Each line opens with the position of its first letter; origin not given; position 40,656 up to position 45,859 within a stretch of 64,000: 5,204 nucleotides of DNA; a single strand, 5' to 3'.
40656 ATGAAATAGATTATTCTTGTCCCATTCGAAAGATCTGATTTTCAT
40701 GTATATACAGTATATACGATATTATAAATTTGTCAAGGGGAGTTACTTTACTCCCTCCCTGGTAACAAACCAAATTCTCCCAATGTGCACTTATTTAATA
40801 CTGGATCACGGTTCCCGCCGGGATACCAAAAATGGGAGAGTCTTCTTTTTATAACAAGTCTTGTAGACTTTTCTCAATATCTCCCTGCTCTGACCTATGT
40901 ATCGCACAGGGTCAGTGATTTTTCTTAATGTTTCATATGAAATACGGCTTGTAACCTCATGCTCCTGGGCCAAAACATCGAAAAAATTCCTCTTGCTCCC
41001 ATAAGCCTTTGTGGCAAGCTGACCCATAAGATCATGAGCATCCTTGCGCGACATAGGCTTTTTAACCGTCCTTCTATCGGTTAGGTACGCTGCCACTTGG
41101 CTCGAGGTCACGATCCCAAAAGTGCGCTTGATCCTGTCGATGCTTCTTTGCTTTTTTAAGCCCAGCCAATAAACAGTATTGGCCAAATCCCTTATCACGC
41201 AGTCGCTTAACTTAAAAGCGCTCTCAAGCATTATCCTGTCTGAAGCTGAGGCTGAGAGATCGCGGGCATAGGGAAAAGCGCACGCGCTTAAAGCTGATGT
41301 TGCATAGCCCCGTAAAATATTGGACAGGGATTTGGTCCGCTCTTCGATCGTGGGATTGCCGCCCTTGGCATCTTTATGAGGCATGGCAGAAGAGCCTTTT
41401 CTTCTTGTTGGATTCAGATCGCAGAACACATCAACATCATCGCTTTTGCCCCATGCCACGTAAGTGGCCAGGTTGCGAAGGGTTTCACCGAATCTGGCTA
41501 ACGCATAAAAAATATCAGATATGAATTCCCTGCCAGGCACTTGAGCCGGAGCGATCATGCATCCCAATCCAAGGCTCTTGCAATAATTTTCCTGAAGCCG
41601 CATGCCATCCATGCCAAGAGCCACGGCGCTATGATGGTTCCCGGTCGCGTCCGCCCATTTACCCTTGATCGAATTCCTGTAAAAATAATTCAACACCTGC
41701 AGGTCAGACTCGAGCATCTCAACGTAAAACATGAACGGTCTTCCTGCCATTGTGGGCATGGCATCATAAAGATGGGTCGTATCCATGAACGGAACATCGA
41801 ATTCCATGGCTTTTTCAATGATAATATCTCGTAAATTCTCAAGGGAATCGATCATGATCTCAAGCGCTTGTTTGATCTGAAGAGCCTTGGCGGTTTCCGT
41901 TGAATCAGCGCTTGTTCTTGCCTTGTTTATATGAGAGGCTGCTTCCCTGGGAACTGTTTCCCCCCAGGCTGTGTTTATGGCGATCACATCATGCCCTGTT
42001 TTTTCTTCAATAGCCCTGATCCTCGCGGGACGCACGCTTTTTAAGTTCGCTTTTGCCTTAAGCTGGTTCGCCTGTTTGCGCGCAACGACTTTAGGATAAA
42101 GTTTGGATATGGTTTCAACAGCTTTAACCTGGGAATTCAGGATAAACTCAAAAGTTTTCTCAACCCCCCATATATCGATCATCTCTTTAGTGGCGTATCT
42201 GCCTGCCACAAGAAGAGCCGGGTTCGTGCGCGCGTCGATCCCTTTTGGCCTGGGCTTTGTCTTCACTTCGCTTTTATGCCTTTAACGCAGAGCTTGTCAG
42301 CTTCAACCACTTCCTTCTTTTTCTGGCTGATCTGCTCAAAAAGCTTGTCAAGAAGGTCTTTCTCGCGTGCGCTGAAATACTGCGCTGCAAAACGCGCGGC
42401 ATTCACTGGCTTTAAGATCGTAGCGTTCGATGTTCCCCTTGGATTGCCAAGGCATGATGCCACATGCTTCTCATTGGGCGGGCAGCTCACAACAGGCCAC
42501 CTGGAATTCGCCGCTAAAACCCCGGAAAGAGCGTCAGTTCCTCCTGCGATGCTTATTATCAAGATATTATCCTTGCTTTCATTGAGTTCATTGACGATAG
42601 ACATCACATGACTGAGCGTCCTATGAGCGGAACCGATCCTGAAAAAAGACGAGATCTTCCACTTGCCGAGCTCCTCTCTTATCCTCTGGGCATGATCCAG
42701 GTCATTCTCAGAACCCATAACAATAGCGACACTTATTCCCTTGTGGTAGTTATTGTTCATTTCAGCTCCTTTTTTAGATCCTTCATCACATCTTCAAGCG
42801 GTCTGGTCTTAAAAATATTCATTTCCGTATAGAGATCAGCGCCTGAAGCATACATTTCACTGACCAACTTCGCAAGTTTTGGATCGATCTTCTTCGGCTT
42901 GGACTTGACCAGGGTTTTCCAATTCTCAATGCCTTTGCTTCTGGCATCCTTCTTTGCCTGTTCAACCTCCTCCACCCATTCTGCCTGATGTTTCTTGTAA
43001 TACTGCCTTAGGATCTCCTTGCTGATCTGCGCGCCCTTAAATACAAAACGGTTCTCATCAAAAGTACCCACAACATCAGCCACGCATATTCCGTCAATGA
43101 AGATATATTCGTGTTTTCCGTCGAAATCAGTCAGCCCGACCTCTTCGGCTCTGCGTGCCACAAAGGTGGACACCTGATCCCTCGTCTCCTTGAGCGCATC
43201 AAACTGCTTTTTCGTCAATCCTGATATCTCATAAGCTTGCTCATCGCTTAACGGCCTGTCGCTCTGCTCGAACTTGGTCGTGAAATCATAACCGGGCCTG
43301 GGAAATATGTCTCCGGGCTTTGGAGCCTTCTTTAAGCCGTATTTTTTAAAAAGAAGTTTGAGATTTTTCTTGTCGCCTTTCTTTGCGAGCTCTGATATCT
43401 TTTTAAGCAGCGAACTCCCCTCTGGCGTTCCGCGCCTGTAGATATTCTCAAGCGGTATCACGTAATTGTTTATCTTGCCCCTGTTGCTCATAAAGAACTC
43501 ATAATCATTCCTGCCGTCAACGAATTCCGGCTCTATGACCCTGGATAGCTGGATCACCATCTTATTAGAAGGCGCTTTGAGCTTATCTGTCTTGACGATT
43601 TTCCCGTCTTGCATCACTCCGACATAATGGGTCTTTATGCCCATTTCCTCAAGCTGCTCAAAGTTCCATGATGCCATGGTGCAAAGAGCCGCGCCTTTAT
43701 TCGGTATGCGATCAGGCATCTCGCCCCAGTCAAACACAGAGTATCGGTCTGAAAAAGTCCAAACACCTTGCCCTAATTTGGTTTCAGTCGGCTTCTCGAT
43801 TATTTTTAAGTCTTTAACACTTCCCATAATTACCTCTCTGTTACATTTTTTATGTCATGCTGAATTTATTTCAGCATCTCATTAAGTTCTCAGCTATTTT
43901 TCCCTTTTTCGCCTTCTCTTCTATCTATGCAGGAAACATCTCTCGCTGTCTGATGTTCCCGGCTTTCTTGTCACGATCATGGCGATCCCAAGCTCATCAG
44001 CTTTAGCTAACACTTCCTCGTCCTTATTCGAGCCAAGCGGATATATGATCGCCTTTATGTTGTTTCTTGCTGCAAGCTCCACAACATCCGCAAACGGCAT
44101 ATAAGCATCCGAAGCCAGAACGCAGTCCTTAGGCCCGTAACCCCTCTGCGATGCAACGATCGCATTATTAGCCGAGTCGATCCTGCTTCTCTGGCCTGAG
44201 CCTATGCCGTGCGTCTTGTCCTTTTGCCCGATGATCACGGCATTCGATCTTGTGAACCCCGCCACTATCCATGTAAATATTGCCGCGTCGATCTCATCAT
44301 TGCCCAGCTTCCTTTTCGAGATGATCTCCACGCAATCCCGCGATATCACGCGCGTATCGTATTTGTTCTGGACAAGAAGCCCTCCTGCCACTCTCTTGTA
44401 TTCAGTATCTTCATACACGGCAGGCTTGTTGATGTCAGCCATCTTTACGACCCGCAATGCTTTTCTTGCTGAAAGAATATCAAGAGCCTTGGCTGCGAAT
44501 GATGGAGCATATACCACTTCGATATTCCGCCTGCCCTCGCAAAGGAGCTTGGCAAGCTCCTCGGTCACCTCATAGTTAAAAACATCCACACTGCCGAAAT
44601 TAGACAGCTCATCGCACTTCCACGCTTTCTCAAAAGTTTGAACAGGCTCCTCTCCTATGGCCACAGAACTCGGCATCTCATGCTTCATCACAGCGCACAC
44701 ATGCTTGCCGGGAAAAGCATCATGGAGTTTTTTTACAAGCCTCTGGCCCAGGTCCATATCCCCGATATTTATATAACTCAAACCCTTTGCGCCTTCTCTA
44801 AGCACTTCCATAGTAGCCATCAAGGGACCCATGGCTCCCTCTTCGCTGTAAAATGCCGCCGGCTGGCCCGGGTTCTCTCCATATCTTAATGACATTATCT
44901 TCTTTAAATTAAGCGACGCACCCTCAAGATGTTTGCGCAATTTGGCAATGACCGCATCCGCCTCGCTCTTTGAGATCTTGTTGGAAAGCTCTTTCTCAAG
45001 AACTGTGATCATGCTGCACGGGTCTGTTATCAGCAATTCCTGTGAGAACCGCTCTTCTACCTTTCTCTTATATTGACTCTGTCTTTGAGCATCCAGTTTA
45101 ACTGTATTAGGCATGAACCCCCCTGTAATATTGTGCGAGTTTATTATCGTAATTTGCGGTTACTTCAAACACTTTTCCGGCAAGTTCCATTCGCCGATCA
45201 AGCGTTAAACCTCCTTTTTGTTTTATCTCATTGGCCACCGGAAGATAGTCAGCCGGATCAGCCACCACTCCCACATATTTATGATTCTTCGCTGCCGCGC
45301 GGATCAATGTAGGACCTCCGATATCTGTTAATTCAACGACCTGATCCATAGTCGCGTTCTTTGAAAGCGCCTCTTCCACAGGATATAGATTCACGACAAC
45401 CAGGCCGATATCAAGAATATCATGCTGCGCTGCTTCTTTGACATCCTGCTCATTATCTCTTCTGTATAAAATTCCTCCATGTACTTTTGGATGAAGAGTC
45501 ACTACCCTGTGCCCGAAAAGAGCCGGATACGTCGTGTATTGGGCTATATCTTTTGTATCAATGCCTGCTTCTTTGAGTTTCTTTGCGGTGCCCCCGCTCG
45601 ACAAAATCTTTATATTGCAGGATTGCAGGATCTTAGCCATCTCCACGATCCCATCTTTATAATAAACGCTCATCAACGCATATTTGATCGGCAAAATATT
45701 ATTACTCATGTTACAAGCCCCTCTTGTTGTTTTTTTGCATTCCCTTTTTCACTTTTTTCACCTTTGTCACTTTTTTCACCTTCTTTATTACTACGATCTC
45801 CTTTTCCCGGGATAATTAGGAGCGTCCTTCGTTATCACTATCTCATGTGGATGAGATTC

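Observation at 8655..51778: About a dozen palindromic repeat types saturate the intergenic DNA and spill into coding sequence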

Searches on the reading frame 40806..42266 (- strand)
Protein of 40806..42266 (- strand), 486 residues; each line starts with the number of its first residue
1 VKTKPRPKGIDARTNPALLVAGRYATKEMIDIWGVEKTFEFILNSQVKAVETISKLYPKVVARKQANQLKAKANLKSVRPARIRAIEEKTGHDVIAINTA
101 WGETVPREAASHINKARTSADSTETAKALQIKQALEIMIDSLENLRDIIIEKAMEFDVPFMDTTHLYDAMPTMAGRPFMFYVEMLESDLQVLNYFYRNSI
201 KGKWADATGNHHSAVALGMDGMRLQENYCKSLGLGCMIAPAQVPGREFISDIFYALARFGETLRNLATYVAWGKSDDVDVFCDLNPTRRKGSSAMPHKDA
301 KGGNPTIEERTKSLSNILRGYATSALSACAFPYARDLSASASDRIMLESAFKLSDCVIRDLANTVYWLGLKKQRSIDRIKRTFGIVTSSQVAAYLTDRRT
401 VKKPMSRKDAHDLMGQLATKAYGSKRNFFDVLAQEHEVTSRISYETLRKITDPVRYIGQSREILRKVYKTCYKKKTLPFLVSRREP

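Call 57: search_protein_families(library=pfam, proteins=[window:40806-42266:-], max_evalue=0.0001)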
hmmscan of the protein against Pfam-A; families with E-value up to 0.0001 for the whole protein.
window:40806-42266:- (486 aa): 2 families
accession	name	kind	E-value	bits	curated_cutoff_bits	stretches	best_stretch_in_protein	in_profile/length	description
PF00206.25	Lyase_1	-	3.3e-26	92.9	27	1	28-306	9-298/312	Lyase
PF10397.14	ADSL_C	-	3e-11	43.9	32.7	1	401-467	13-79/79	Adenylosuccinate lyase C-terminus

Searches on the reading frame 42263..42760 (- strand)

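Call 57: search_protein_families(library=pfam, proteins=[window:42263-42760:-], max_evalue=0.0001)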
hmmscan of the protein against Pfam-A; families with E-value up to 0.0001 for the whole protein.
window:42263-42760:- (165 aa): 1 family
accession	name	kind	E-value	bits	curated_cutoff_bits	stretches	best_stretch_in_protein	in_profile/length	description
PF00731.26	AIRC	-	2.1e-27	95.9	30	1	11-149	2-147/148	AIR carboxylase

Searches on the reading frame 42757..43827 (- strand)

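Call 57: search_protein_families(library=pfam, proteins=[window:42757-43827:-], max_evalue=0.0001)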
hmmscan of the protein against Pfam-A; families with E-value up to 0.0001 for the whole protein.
window:42757-43827:- (356 aa): 1 family
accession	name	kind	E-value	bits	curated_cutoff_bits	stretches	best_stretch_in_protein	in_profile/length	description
PF01259.24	SAICAR_synt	-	7.3e-22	78.7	20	1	21-290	19-232/233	SAICAR synthetase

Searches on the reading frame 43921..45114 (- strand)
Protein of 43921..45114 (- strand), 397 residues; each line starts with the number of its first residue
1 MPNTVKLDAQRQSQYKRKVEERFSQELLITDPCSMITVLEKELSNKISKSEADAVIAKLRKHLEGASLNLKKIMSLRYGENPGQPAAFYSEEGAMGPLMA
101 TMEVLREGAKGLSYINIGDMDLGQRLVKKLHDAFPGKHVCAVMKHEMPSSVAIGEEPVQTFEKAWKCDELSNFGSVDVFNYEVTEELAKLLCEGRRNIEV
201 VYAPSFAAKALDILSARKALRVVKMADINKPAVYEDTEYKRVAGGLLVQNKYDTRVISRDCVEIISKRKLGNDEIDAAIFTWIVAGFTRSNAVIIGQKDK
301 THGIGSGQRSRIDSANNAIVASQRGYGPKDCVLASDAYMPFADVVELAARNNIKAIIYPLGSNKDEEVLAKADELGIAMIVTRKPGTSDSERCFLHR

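Call 17: find_encoding_contigs(protein=window:43921-45114:-, flank=10000, max_places=6)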
Protein window:43921-45114:- (397 aa): no gene with exactly this product is on record in the collection.

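Call 57: search_protein_families(library=pfam, proteins=[window:43921-45114:-], max_evalue=0.0001)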
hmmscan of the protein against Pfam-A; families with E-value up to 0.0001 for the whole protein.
window:43921-45114:- (397 aa): 1 family
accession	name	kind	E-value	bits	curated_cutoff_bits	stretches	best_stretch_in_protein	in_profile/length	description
PF01808.24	AICARFT_IMPCHas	-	2.2e-60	205.2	25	1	63-319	65-309/311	AICARFT/IMPCHase bienzyme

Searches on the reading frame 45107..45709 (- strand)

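Call 57: search_protein_families(library=pfam, proteins=[window:45107-45709:-], max_evalue=0.0001)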
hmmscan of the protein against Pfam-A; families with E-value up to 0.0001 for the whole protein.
window:45107-45709:- (200 aa): 2 families
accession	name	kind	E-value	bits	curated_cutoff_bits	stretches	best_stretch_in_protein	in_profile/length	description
PF02142.27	MGS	-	2.2e-14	53.8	24.1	1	20-134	1-94/94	MGS-like domain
PF01808.24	AICARFT_IMPCHas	-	3.5e-14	53.4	25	1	139-196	1-58/311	AICARFT/IMPCHase bienzyme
